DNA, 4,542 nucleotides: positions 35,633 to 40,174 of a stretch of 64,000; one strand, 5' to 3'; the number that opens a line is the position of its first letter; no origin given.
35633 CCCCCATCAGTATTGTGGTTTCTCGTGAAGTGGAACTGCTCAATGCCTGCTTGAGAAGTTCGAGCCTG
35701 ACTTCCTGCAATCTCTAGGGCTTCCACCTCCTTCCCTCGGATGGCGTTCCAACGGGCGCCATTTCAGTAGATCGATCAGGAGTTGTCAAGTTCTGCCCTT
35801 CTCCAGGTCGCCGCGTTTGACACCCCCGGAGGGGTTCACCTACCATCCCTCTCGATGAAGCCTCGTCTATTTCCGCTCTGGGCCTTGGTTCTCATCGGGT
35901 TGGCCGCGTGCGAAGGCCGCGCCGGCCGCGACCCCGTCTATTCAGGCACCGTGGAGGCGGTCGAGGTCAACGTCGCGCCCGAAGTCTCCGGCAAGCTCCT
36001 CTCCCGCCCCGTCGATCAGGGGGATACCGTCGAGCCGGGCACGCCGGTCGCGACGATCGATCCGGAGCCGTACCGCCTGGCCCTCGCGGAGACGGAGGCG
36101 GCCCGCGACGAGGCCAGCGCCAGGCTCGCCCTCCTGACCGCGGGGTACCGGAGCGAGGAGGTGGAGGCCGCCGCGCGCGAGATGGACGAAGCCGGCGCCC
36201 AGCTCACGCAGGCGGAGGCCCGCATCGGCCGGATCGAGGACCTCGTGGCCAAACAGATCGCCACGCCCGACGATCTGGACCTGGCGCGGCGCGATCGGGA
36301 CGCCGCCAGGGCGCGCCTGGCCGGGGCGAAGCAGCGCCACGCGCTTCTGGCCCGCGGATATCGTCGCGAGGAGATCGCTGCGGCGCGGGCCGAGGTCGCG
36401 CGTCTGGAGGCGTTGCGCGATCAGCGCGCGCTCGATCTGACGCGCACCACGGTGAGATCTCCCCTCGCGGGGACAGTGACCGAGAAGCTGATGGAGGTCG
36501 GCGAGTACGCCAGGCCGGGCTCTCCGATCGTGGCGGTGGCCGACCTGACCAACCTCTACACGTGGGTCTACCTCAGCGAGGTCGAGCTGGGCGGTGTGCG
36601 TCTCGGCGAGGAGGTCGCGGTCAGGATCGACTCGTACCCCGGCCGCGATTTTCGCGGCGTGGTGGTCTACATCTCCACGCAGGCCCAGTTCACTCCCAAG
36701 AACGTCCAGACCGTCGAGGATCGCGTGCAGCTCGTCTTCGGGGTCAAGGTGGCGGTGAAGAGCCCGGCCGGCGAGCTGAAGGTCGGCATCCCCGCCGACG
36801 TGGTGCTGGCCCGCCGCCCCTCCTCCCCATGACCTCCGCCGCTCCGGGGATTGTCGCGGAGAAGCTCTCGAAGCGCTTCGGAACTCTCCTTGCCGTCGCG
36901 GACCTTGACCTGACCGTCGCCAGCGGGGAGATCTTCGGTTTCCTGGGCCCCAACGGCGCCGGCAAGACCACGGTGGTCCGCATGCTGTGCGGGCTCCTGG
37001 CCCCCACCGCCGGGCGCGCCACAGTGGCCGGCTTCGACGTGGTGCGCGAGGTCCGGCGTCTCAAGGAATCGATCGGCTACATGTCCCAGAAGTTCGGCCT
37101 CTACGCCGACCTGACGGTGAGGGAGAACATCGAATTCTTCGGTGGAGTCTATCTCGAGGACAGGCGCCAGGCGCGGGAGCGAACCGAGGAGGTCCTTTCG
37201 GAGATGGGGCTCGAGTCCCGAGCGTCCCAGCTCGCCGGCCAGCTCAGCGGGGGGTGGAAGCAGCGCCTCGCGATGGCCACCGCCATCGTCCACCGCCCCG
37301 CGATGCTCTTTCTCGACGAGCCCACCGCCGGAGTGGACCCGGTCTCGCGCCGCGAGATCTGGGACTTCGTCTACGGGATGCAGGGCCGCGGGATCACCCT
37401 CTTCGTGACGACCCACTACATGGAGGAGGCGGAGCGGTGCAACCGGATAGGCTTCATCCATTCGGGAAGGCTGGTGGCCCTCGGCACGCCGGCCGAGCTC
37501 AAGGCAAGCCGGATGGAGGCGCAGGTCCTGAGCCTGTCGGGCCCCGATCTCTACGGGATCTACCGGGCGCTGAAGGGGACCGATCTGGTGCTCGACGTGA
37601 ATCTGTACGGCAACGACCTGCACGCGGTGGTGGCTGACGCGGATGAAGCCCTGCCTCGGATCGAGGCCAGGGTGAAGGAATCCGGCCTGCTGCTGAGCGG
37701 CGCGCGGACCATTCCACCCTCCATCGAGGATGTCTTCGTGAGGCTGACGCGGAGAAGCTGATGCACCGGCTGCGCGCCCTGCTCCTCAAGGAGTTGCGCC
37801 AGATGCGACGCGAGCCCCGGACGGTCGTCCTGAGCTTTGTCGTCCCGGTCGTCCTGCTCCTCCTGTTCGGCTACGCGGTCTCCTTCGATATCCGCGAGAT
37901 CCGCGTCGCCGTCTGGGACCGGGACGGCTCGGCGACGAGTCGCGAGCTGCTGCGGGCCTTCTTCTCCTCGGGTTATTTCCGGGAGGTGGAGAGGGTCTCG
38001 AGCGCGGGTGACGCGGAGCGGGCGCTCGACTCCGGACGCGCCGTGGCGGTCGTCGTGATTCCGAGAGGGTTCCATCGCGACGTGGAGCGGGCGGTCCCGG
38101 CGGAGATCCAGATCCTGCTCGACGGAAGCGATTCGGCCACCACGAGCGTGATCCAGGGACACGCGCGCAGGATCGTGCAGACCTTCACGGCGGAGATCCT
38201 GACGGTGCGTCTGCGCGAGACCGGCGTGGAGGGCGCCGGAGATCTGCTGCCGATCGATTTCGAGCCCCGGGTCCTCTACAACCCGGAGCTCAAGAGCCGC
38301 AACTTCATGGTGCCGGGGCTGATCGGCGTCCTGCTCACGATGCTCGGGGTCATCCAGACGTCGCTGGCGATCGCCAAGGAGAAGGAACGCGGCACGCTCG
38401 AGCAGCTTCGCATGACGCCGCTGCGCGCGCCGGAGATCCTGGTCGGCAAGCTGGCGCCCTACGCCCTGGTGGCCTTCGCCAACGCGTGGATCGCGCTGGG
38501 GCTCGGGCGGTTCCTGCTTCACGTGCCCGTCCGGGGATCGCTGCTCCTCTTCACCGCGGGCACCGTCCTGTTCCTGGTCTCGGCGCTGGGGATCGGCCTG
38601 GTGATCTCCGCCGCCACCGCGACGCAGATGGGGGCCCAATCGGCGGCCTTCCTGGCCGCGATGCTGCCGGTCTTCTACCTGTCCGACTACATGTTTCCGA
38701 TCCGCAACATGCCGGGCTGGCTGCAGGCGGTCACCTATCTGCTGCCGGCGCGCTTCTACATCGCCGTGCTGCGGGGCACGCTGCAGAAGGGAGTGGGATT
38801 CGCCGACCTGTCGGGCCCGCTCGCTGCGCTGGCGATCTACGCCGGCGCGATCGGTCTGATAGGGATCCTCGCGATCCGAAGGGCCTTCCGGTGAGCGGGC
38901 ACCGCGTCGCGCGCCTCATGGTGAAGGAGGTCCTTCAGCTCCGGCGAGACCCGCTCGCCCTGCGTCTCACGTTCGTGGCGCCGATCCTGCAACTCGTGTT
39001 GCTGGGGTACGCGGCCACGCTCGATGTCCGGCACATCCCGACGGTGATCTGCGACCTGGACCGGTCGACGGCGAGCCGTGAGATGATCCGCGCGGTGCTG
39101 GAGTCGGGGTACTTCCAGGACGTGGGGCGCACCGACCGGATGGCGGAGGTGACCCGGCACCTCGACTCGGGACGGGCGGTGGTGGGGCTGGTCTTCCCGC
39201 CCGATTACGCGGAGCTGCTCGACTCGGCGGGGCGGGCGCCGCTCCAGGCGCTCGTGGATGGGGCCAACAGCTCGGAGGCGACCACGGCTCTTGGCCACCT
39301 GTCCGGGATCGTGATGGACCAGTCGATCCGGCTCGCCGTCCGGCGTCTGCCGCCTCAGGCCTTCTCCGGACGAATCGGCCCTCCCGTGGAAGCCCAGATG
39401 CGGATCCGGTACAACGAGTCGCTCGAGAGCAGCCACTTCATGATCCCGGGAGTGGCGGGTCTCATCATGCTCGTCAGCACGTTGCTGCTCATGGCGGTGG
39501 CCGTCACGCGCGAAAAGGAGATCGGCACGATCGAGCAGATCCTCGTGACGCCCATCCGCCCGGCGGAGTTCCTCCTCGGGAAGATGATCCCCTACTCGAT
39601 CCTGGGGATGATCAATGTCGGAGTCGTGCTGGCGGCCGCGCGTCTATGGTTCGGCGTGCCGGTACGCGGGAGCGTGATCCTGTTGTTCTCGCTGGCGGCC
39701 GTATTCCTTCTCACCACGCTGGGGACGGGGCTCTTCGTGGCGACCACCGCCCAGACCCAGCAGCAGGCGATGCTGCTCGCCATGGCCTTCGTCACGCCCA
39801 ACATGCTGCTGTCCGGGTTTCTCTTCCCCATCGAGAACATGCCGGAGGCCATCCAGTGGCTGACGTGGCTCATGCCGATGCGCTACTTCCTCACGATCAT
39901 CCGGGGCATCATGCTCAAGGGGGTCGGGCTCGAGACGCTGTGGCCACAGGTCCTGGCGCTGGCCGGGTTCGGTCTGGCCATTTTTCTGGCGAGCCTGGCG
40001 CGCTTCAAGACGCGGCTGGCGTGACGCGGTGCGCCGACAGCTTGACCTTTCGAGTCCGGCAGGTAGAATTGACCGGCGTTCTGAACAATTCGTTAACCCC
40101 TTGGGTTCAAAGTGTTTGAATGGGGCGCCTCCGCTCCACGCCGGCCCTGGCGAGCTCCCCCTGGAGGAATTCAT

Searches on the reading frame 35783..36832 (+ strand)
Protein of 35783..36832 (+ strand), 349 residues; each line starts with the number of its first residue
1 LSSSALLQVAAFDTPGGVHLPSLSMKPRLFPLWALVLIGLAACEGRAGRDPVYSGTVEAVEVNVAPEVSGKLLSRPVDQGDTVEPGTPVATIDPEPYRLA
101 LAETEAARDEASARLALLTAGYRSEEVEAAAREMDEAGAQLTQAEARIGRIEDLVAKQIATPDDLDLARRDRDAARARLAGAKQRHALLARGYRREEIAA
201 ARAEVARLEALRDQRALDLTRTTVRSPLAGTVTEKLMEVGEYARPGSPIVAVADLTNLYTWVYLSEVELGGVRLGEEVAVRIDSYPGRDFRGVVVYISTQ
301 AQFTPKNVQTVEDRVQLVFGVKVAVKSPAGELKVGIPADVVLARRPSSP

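Call 26: search_protein_families(library=pfam, proteins=[window:35783-36832:+], max_evalue=0.001)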
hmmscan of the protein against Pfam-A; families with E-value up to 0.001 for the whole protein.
window:35783-36832:+ (349 aa): 4 families
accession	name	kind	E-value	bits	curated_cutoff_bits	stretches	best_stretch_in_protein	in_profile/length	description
PF16576.10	HlyD_D23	-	1.5e-17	64.1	30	1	195-302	83-189/214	Barrel-sandwich domain of CusB or HlyD membrane-fusion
PF13437.12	HlyD_3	-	6.3e-16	59.5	22.2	1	223-335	1-106/106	HlyD family secretion protein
PF13533.13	Biotin_lipoyl_2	-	0.00024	21.3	29.8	0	62-93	1-32/32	Biotin-lipoyl like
PF24615.2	Spectrin_Anc-1_2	-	0.00096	19.8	28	0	100-184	5-88/105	Nuclear anchorage protein 1, spectrin repeat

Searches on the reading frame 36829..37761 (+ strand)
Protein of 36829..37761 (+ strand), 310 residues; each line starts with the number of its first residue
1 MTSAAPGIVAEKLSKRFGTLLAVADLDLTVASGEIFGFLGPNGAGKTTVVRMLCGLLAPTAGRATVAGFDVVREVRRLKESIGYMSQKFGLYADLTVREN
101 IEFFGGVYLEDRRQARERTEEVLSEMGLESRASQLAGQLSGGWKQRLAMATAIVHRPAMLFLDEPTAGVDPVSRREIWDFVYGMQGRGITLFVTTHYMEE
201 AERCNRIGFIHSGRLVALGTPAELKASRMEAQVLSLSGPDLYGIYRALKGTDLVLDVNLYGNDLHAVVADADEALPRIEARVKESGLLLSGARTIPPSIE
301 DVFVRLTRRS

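Call 26: search_protein_families(library=pfam, proteins=[window:36829-37761:+], max_evalue=0.001)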
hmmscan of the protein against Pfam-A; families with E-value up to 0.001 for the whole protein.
window:36829-37761:+ (310 aa): 2 families
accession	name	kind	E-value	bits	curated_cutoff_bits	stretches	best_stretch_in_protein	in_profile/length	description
PF00005.33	ABC_tran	-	2.3e-33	116.1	25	1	24-167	2-137/137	ABC transporter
PF13304.12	AAA_21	-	2.3e-10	41.5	27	1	114-196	216-298/304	AAA domain, putative AbiEii toxin, Type IV TA system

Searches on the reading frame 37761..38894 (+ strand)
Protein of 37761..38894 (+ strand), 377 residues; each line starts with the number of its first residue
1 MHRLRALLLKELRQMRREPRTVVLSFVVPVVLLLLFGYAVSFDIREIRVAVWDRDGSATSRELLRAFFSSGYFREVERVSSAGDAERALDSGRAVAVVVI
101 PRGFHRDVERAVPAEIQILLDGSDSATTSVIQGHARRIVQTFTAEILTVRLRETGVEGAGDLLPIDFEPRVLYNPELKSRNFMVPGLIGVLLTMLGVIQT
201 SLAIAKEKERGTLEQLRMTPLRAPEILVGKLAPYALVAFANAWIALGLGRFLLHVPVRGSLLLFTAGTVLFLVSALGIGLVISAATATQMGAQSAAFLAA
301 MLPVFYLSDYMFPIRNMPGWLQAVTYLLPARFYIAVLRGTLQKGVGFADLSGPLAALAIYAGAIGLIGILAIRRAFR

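Call 26: search_protein_families(library=pfam, proteins=[window:37761-38894:+], max_evalue=0.001)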
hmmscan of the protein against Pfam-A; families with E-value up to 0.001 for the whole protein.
window:37761-38894:+ (377 aa): 4 families
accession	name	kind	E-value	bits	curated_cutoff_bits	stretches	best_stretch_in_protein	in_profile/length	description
PF12698.13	ABC2_membrane_3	-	6.8e-52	177.1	31.6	1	20-370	2-347/347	ABC-2 family transporter protein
PF01061.29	ABC2_membrane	-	1.4e-25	90.5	26.9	1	181-340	48-209/211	ABC-2 type transporter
PF12679.13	ABC2_membrane_2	-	7.6e-16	58.6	27.2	1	6-306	2-201/283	ABC-2 family transporter protein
PF12730.13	ABC2_membrane_4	-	3.4e-05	24.4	27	1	187-303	56-168/179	ABC-2 family transporter protein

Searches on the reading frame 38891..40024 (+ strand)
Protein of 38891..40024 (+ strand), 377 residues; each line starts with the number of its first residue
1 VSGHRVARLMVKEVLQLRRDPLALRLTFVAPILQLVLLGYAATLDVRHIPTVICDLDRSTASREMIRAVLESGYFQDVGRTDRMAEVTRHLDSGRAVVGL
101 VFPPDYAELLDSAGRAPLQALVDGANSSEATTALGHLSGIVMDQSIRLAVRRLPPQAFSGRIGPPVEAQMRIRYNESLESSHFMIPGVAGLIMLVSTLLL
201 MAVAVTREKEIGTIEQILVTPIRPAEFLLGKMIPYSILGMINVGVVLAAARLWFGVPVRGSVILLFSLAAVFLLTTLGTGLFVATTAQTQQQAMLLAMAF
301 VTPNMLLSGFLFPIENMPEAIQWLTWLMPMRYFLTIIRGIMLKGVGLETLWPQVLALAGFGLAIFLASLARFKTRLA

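Call 26: search_protein_families(library=pfam, proteins=[window:38891-40024:+], max_evalue=0.001)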
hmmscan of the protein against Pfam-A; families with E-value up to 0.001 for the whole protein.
window:38891-40024:+ (377 aa): 3 families
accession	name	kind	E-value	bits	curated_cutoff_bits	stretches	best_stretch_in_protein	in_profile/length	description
PF12698.13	ABC2_membrane_3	-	2e-42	146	31.6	1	26-369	6-346/347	ABC-2 family transporter protein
PF01061.29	ABC2_membrane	-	5.6e-31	108.2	26.9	1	180-342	46-211/211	ABC-2 type transporter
PF12679.13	ABC2_membrane_2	-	6.4e-11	42.5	27.2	1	108-335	72-237/283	ABC-2 family transporter protein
